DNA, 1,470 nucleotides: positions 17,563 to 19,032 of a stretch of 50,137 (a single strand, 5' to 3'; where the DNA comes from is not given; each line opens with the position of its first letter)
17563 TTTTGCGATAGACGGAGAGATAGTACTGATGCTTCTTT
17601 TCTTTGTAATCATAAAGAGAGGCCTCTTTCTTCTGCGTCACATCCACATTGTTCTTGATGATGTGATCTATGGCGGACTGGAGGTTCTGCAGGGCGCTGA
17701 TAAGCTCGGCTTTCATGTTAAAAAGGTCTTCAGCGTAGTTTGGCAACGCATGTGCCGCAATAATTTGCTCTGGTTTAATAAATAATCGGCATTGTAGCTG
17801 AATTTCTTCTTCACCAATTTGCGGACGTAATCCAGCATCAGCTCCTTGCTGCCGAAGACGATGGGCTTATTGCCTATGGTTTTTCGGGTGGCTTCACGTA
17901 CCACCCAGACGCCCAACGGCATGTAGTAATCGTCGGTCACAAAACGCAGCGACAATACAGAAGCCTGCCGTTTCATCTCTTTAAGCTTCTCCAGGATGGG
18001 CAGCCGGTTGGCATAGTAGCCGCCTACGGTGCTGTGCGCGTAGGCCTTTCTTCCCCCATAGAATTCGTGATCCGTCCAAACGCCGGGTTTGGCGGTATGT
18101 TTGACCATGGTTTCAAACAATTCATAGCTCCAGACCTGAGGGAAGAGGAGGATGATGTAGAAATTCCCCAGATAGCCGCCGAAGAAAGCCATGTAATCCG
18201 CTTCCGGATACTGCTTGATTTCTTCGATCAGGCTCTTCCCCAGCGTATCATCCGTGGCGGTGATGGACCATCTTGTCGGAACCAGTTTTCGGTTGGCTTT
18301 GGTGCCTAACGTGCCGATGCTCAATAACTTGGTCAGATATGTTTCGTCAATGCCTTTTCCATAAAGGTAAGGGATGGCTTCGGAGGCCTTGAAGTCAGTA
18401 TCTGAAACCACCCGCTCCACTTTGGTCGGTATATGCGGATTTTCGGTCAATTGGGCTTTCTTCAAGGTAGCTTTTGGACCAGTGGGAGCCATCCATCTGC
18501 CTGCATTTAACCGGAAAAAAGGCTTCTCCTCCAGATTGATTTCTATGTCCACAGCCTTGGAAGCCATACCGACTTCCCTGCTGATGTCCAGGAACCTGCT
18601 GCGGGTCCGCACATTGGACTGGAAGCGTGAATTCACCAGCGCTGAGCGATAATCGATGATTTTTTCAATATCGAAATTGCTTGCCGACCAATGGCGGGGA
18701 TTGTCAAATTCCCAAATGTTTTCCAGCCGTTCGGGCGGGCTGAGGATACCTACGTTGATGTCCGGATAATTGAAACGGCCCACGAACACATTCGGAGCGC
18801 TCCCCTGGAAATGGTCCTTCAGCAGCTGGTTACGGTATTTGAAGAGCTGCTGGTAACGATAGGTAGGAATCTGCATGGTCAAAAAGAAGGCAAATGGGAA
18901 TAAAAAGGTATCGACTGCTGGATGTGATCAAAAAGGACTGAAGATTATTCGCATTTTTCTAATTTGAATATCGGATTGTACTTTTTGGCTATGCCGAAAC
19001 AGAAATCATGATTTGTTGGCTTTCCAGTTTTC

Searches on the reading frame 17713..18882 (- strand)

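Call 44: search_protein_families(library=pfam, proteins=[window:17713-18882:-], max_evalue=0.00001)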
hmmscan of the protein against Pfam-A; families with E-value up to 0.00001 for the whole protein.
window:17713-18882:- (389 aa): 2 families
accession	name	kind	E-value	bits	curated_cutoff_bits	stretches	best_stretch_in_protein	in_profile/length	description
PF04894.17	Nre_N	-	4.1e-76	256.8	25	1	17-263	20-267/270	Archaeal Nre, N-terminal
PF04895.17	Nre_C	-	1.3e-28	99.5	27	1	274-387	2-110/110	Archaeal Nre, C-terminal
